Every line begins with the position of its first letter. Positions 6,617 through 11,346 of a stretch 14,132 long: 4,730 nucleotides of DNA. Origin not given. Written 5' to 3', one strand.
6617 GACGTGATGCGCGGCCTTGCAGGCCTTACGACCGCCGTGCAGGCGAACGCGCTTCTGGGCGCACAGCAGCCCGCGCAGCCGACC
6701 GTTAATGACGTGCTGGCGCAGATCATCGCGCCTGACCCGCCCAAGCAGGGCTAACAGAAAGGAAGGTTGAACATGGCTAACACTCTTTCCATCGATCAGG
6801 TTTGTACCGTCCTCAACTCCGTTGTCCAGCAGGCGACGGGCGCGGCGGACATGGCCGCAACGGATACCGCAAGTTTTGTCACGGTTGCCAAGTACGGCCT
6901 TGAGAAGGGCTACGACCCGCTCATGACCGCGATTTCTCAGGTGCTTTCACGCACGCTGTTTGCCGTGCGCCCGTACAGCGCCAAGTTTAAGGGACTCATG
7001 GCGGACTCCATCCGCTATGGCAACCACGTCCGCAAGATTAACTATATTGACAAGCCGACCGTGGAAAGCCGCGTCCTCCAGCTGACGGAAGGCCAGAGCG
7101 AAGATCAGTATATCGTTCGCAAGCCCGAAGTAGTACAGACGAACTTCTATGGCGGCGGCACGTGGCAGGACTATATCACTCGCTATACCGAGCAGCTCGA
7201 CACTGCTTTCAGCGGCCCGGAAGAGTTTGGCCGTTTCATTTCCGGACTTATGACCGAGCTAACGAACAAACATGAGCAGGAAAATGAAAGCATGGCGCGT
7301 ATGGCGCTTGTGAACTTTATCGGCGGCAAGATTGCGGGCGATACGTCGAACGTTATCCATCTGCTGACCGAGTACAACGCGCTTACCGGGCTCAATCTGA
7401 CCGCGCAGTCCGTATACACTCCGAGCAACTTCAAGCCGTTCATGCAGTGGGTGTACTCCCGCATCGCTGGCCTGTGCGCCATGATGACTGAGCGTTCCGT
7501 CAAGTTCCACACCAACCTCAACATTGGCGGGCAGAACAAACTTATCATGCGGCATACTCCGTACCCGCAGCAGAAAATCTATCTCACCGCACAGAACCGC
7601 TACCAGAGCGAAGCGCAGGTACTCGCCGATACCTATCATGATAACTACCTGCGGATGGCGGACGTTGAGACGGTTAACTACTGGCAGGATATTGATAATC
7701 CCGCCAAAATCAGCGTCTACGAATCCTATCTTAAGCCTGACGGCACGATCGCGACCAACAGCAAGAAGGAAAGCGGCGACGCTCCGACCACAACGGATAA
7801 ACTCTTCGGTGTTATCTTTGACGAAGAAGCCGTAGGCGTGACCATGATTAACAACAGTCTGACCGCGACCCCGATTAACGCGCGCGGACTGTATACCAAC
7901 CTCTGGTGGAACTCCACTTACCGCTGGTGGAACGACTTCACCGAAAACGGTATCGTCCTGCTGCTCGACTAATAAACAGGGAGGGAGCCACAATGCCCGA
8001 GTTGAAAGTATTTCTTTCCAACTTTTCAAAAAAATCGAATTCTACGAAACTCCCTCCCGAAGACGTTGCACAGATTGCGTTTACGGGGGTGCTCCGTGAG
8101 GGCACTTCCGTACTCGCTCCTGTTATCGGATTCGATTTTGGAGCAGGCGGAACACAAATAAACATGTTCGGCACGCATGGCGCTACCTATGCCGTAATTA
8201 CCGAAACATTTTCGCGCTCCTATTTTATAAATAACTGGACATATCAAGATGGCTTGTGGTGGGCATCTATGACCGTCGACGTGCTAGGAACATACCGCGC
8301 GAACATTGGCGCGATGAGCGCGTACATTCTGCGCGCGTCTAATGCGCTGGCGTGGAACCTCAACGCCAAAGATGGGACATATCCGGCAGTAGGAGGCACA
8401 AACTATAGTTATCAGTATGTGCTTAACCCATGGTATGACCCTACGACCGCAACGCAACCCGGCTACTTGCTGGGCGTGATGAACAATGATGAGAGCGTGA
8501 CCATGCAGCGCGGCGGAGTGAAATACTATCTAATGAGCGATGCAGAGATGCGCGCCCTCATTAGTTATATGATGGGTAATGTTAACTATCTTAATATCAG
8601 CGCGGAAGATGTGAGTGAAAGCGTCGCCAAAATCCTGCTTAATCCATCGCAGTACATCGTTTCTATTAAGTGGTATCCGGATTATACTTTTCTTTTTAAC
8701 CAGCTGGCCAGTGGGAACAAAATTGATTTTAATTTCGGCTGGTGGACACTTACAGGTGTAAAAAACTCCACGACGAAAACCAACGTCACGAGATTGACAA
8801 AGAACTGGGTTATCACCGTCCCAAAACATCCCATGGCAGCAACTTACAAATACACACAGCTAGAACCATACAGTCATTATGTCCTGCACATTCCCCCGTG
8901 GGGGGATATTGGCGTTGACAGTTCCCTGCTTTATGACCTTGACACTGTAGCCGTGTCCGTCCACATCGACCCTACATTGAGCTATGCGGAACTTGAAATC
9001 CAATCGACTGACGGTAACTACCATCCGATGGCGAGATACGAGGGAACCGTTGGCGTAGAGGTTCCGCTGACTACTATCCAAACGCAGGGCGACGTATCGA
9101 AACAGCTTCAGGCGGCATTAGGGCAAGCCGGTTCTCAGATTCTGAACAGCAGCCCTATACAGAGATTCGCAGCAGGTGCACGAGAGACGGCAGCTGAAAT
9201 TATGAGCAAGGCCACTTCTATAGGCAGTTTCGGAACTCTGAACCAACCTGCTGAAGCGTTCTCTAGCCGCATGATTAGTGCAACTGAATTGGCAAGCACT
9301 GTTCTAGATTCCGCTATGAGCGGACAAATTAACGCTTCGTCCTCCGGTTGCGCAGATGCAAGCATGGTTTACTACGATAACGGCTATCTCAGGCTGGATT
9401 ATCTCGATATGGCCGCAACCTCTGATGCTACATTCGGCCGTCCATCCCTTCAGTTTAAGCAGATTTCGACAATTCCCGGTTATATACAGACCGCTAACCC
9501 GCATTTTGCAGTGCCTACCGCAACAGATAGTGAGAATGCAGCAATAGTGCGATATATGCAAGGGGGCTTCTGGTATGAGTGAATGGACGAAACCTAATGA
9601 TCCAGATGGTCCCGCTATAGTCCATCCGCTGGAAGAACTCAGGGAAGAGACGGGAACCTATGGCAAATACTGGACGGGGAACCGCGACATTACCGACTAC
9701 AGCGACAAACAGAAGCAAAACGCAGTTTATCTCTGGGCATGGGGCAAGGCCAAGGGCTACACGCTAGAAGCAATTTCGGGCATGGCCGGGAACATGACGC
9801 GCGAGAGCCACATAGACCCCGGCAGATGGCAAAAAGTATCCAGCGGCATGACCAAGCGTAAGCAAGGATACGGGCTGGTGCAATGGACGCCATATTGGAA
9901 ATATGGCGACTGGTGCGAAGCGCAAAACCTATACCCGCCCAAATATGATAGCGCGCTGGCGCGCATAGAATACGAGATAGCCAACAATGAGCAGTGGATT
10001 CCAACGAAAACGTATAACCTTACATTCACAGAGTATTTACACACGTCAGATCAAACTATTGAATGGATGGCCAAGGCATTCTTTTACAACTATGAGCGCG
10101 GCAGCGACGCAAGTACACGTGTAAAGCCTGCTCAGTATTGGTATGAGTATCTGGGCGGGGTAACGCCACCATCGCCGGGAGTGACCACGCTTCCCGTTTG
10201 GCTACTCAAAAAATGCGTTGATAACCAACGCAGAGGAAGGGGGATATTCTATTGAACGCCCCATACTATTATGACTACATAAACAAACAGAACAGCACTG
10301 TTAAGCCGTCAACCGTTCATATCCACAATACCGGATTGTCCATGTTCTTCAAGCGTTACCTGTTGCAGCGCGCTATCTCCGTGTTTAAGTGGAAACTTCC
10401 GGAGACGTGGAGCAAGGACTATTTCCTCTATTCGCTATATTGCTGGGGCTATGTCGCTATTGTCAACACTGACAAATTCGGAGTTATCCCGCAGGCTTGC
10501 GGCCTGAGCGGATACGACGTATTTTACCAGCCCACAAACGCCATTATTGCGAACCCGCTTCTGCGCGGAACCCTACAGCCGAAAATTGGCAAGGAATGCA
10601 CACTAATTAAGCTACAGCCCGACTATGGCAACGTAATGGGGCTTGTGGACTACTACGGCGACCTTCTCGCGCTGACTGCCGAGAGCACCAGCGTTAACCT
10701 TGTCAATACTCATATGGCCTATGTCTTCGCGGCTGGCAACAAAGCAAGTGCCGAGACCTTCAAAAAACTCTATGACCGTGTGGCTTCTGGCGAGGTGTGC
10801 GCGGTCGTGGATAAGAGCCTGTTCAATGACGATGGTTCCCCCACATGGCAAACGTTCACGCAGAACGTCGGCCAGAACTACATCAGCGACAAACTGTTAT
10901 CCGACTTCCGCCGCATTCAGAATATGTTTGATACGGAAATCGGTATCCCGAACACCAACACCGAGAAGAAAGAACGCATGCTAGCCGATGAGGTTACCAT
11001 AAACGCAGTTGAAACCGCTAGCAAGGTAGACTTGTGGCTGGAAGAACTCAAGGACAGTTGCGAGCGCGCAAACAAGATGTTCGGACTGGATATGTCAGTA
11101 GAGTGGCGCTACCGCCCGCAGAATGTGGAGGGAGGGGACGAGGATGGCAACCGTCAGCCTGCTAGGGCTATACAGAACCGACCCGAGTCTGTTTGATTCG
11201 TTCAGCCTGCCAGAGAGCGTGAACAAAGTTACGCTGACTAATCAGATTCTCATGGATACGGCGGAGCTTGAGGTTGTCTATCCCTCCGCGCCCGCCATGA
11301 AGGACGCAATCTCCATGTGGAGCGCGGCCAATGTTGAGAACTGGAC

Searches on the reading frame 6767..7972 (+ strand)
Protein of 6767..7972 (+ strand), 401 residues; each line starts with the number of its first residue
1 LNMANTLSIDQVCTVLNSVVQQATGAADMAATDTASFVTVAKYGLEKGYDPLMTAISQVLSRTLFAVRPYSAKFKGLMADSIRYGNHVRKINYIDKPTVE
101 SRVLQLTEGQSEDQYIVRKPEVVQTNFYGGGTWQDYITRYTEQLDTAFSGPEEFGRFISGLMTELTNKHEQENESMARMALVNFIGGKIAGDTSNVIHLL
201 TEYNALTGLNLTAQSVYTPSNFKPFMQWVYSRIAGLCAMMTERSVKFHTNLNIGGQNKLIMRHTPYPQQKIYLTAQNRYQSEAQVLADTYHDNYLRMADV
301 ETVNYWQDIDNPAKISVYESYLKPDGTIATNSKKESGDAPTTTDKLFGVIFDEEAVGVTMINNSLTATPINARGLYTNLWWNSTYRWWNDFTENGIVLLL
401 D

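Call 7: search_protein_families(library=pfam, max_evalue=0.01, proteins=[window:6767-7972:+])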
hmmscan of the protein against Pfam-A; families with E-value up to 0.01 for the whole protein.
window:6767-7972:+ (401 aa): 1 family
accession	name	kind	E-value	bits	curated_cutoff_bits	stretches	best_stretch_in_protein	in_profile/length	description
PF25622.1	Phi29_MCP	-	1.2e-15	58.2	27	1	17-397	2-321/323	Phi29-like phage major capsid protein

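Call 16: find_related_loci(query=window:6767-7972:+, collection=metagenome_contigs, flank=10000)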
Query window:6767-7972:+ (401 aa) in metagenome_contigs; peptide patterns used: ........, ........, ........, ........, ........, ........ (x = any residue, [..] = any of these).
138 stretches matched a pattern; 45 encode a relative of the query (tblastn E <= 1e-3); 45 distinct loci.
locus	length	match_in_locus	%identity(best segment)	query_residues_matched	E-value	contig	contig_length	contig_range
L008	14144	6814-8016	98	1-401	0e+0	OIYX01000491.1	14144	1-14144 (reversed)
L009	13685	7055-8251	97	3-401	0e+0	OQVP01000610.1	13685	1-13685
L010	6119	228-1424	96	3-401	0e+0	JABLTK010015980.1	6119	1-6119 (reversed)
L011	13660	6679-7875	96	3-401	0e+0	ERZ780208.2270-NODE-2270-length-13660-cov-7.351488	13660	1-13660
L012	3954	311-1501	70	3-401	0e+0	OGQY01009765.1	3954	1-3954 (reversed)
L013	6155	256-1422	55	5-401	3e-145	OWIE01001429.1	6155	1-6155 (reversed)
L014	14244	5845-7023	55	4-401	4e-145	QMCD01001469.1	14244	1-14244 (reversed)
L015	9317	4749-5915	55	5-401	9e-145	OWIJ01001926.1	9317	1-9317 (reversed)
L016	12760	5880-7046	55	5-401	1e-143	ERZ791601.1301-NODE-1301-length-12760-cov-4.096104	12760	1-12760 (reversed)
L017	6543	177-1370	54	4-401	2e-143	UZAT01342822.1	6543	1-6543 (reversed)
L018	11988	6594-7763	55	4-401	2e-141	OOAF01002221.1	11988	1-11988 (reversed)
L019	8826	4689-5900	52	5-401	4e-141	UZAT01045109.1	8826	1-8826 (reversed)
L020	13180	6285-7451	56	5-401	4e-141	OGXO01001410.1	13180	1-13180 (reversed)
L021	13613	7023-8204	53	5-401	1e-140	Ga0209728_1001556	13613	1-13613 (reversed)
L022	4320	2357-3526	55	4-401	4e-143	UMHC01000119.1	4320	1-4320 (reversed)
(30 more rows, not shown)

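Call 31: search_dna_similar(query=window:6767-7972:+, collection=phages, mode=protein, max_rows=25)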
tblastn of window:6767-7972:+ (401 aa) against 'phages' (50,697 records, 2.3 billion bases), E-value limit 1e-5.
Records with a match: 25; places in all: 25; records where one place covers at least 80% of the query: 21.
Best place of each record, by identity: <60% 25.
By first word of the organism name: Bacteriophage 11; Salmonella 7; Amedibacillus 2; Acinetobacter 1; Shigella 1; Vibrio 1; Enterobacter 1; Pectobacterium 1.
By host as written in the record: - 13; Salmonella enterica subsp. enterica serovar Enteritidis PT1 4; Amedibacillus_QUJU_s CSC70 2; Salmonella enterica subsp. enterica serovar Enteritidis 2; Shigella flexneri (EUROGROUP BIOLAB strain) 1; Enterobacter hormaechei 156 1; Salmonella enterica subsp. enterica serovar Kentucky 1; Pectobacterium sp. 1.
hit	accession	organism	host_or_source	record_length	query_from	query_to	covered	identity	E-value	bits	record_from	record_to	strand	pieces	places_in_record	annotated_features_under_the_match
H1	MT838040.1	Bacteriophage sp.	human fecal samples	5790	5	401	99%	44.7%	2e-101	335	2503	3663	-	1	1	record has no annotation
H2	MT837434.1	Bacteriophage sp.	human fecal samples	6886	36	401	91%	45.1%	2e-99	329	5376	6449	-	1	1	record has no annotation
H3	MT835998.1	Bacteriophage sp.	human fecal samples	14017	5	397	98%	37.5%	4e-72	251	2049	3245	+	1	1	record has no annotation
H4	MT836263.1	Bacteriophage sp.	human fecal samples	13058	36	400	91%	38.9%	6e-80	273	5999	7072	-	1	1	record has no annotation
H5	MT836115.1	Bacteriophage sp.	human fecal samples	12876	3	400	99%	33.6%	2e-56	205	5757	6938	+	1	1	record has no annotation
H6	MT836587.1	Bacteriophage sp.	human fecal samples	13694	3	401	100%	29.6%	3e-44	170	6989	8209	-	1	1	record has no annotation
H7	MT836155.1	Bacteriophage sp.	human fecal samples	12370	5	401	99%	29.6%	2e-46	176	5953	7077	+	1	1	record has no annotation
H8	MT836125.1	Bacteriophage sp.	human fecal samples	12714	4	400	99%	26.1%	6e-19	95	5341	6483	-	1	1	record has no annotation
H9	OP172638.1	Amedibacillus phage AD70P2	Amedibacillus_QUJU_s CSC70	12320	7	400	98%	25.4%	8e-32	133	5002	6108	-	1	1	hypothetical protein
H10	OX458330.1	Acinetobacter phage Phanie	wastewater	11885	7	400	98%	25.4%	6e-18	92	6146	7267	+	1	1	putative major head protein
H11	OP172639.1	Amedibacillus phage AD70P3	Amedibacillus_QUJU_s CSC70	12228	7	400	98%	25.2%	5e-32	134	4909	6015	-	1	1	hypothetical protein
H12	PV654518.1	Shigella phage vB_SHGBLB0004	Shigella flexneri (EUROGROUP BIOLAB ...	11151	7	401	99%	24.3%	4e-19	96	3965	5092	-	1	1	hypothetical protein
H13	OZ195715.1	Vibrio phage K58 g2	Seawater and oysters mix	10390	4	401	99%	23.7%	2e-22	105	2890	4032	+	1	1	major head protein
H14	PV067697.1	Enterobacter phage Entb_47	Enterobacter hormaechei 156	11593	7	400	98%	22.0%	9e-13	76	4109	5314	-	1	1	hypothetical protein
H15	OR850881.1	Salmonella phage S.Kent 1-2-1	Salmonella enterica subsp. enterica ...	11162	7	400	98%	21.9%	2e-14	82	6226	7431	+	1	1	record has no annotation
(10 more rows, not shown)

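Call 59: find_encoding_contigs(protein=window:6767-7972:+, flank=10000, max_places=10)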
Protein window:6767-7972:+ (401 aa): no gene with exactly this product is on record in the collection.

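Call 77: find_related_loci(query=window:6773-7972:+, collection=genome_contigs, flank=10000)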
Query window:6773-7972:+ (399 aa) in genome_contigs; peptide patterns used: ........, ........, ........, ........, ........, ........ (x = any residue, [..] = any of these).
98 stretches matched a pattern; 1 encode a relative of the query (tblastn E <= 1e-3); 1 distinct loci.
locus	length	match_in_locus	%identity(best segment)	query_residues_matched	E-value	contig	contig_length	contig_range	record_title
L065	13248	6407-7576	54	2-399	1e-142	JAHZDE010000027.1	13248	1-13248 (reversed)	MAG: Clostridiales bacterium isolate HRGM_Genome_2450 HRGM_Genome_2450_27, whole genome shotgun sequence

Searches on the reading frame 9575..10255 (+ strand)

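Call 7: search_protein_families(library=pfam, max_evalue=0.01, proteins=[window:9575-10255:+])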
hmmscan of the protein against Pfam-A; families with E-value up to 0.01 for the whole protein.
window:9575-10255:+ (226 aa): 1 family
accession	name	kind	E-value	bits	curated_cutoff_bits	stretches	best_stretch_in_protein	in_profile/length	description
PF18013.6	Phage_lysozyme2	-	2e-24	86.8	28.2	1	49-193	2-140/140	Phage tail lysozyme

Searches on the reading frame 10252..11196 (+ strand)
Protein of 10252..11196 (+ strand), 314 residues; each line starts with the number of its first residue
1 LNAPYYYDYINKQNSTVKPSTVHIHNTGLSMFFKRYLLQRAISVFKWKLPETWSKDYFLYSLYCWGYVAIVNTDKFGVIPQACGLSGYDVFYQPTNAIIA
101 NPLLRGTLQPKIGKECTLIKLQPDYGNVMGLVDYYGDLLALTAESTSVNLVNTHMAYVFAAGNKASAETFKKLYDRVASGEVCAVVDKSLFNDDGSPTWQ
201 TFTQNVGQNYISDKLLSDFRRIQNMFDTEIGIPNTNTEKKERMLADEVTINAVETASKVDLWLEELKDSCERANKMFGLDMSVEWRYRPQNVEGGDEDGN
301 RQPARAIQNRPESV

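Call 7: search_protein_families(library=pfam, max_evalue=0.01, proteins=[window:10252-11196:+])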
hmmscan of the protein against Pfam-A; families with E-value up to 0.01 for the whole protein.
window:10252-11196:+ (314 aa): 1 family
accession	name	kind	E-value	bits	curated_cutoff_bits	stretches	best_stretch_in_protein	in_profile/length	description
PF05352.17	Phage_connector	-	2.2e-22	80.3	25.6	2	129-287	127-278/281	Phage Connector (GP10)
